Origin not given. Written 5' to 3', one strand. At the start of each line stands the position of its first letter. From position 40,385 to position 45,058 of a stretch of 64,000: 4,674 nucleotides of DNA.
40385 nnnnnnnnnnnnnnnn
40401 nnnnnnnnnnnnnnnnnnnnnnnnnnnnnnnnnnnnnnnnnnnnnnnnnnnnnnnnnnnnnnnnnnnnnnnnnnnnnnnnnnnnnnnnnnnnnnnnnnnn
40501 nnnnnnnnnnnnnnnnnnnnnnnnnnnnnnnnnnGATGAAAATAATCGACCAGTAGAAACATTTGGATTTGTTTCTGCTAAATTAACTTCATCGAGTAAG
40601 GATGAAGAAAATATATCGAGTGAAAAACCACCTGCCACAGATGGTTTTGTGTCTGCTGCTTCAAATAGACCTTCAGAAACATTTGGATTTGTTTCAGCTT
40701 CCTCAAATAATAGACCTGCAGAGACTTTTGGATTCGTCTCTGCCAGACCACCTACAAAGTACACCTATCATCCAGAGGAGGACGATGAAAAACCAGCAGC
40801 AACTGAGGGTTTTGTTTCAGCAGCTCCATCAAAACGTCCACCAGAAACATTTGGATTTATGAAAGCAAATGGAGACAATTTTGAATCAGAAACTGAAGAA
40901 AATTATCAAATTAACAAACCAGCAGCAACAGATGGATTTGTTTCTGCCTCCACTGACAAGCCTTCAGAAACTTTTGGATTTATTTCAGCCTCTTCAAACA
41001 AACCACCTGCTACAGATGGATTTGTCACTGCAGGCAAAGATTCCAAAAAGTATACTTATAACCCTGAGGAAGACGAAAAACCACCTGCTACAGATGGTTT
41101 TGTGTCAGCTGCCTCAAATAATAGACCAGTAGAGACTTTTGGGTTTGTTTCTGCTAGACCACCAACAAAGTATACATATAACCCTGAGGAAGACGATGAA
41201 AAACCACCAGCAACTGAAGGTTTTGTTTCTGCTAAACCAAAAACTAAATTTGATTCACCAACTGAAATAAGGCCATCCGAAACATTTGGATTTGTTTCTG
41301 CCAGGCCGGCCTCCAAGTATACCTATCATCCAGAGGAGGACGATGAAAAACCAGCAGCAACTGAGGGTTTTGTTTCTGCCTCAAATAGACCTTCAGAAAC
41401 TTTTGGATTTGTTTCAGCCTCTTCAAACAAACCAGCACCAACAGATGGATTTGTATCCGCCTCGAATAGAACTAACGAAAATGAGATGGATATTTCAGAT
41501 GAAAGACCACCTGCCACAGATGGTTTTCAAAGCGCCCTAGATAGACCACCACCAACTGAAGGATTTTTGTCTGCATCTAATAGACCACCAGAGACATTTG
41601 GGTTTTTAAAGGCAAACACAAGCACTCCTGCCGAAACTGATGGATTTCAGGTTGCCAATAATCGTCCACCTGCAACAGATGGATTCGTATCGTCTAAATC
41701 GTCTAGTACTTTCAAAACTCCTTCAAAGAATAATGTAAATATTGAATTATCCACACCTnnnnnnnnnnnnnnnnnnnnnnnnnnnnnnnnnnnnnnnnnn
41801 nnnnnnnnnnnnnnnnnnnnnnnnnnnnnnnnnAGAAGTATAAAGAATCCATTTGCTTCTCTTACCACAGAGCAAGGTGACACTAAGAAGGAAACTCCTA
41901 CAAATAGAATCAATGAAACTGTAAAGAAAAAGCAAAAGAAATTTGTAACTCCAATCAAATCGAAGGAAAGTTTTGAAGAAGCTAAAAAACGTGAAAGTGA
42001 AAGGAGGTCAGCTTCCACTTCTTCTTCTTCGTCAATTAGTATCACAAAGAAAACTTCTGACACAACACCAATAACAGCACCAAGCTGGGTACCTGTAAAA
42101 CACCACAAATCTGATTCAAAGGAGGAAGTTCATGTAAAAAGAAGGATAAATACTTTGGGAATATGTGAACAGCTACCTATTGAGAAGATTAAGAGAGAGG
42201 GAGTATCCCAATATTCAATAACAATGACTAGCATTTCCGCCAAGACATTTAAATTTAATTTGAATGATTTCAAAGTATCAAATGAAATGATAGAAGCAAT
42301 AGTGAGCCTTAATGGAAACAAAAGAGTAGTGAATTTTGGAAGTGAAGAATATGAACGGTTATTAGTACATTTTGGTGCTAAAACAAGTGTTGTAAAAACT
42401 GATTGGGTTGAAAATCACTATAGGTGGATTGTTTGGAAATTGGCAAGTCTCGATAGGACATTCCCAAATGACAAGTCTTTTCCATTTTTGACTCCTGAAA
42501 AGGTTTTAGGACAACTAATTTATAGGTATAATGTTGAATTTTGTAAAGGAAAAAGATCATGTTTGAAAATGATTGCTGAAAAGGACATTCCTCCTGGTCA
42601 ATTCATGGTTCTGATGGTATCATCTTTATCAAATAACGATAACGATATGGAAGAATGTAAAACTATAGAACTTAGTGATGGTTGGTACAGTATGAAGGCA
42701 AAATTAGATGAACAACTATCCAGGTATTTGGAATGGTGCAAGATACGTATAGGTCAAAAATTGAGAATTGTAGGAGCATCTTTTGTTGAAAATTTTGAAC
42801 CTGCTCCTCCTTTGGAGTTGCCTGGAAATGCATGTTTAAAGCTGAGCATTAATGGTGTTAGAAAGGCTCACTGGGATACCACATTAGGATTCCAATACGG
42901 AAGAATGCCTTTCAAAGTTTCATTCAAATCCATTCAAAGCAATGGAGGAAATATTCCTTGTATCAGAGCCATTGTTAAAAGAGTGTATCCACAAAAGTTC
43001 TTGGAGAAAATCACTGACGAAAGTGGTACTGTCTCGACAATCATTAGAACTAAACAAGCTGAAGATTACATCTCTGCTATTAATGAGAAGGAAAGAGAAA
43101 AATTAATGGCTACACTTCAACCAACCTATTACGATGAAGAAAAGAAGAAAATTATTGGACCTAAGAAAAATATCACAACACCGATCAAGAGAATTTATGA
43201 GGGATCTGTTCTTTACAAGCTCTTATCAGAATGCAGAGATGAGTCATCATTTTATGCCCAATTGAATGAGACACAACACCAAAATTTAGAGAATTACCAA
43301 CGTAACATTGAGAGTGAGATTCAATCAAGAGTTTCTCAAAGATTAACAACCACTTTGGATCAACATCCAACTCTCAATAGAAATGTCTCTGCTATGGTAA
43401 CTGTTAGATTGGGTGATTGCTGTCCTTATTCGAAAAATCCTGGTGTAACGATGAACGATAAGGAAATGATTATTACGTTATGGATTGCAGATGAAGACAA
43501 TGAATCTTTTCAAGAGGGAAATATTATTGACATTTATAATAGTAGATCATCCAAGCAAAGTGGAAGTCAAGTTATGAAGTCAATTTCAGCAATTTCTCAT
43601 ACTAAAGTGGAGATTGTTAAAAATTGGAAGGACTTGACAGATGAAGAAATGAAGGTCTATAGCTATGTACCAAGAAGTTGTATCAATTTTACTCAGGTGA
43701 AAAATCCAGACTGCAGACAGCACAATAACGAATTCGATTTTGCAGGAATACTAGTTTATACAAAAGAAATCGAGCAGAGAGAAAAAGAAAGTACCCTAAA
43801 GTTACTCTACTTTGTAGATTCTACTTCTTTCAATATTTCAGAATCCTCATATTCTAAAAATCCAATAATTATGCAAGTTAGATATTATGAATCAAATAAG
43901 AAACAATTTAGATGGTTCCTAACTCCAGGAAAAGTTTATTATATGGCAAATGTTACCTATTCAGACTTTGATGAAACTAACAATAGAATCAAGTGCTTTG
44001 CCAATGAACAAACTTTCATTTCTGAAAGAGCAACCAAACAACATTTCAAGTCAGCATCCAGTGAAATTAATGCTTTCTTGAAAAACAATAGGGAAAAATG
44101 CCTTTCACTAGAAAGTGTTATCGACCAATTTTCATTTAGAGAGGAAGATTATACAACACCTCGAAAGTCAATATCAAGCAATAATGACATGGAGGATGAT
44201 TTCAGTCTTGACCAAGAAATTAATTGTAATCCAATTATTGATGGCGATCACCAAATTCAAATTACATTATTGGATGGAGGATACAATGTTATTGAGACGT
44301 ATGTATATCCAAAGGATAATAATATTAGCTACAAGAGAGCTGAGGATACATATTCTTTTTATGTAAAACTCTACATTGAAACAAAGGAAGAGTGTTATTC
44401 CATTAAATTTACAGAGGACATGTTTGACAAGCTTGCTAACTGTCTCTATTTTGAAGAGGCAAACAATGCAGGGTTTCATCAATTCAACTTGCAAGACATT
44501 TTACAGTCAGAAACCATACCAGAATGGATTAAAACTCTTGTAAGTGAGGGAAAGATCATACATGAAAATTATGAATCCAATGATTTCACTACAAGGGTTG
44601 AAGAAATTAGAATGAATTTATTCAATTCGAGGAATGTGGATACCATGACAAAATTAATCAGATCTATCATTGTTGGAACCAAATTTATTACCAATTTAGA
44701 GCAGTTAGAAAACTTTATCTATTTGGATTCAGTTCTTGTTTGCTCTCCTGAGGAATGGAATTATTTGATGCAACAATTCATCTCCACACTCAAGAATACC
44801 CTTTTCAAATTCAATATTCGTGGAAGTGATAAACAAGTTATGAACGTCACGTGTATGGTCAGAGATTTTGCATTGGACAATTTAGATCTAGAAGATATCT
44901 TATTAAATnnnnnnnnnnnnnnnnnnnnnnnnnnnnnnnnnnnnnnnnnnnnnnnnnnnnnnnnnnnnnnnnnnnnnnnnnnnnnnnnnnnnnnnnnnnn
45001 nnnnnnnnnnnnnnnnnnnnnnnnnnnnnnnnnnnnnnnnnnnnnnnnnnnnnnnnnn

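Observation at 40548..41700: BRCA2 homolog whose RAD51-binding region is an array of ~21 minimal FxxA motifs rather than canonical ~35-aa BRC repeats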

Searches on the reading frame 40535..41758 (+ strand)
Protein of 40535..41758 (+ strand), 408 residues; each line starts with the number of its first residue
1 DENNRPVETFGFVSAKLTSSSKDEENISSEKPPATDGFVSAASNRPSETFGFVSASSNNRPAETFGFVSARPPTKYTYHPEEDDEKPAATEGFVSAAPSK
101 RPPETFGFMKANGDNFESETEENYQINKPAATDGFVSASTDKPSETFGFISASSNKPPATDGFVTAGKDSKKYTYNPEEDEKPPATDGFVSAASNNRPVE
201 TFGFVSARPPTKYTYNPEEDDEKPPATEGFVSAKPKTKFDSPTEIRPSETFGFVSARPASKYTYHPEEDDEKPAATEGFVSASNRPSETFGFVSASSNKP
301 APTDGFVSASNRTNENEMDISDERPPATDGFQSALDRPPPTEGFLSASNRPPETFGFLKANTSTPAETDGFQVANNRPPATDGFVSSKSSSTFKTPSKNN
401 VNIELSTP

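Call 21: search_protein_families(library=pfam, max_evalue=10, proteins=[window:40535-41758:+])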
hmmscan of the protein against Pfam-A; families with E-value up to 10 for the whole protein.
seq(408 aa): 1 family
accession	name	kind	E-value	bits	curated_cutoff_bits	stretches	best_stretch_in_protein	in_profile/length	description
PF07497.18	Rho_RNA_bind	-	0.33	11.2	27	0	288-310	10-32/73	Rho termination factor, RNA-binding domain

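Call 25: find_homologous_proteins(query=window:40535-41728:+, max_evalue=0.01)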
Query seq(398 aa): 8000 candidates shared short words with the query, none scored E <= 0.01.

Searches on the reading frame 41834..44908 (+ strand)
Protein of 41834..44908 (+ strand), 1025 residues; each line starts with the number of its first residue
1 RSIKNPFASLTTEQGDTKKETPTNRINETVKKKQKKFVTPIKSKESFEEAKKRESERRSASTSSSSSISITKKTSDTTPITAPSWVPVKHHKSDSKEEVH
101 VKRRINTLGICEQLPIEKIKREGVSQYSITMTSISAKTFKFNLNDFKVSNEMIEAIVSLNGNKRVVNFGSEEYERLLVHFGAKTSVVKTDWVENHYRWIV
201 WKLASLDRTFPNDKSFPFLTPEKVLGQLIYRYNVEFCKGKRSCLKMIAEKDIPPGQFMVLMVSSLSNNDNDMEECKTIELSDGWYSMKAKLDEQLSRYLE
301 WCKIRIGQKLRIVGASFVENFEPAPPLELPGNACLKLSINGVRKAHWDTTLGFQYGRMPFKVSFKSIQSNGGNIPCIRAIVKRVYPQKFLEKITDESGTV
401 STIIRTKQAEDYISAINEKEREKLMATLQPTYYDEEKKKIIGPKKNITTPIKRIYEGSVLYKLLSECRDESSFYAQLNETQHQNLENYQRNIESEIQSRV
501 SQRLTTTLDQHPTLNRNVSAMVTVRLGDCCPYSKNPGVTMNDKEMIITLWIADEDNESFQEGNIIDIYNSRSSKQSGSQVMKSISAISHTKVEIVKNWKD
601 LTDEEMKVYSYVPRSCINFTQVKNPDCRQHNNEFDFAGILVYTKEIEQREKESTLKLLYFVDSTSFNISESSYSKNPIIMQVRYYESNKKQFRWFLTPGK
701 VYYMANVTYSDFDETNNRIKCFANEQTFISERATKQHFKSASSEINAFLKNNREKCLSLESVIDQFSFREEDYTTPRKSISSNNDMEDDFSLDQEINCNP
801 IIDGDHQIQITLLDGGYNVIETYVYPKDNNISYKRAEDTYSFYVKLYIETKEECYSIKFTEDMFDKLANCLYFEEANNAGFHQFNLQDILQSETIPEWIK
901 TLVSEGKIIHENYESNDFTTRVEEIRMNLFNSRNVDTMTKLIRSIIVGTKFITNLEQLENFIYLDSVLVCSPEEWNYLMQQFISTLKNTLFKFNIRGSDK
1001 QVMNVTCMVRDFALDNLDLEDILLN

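Call 44: search_protein_representatives(protein=window:41834-44908:+)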
Query: 1025 residues. Proteins with E-value up to 0.001 (for the whole library): 1737; up to 1e-10: 1241; up to 1e-30: 419. The best 150 are listed.
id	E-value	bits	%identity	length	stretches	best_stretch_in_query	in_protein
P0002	0.0e+00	1015.6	58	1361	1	1-862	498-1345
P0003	1.6e-145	502.8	40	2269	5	217-535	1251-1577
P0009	3.1e-80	286.8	31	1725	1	3-803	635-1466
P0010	2.6e-74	267.1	33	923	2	177-726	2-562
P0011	1.0e-60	222.2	30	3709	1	119-778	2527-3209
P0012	1.4e-58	215.1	32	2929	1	168-769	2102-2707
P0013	2.4e-58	214.3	32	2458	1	122-642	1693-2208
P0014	2.0e-57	211.2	34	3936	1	116-644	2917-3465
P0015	2.3e-57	211.1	29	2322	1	7-613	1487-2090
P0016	3.8e-57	210.3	40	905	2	113-425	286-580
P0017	1.7e-56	208.2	31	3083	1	115-643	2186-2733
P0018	1.8e-56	208.1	32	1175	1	120-642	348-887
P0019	5.7e-56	206.5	29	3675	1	117-769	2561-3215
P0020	7.3e-56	206.1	32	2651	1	118-643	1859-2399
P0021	7.9e-56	206.0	32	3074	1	119-643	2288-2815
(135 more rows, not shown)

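Call 49: find_encoding_contigs(protein=P0010, flank=6000, max_places=2)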
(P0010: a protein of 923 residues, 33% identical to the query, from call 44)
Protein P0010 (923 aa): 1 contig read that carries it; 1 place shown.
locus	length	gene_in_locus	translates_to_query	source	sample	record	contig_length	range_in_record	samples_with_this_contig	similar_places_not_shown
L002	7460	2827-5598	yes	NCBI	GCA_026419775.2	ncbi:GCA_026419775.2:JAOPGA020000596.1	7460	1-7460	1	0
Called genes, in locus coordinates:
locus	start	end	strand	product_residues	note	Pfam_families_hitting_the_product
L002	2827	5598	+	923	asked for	PF09169:BRCA-2_helical, PF09103:BRCA-2_OB1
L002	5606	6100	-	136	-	PF04099:Sybindin (weak), PF04628:Sedlin_N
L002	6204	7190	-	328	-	-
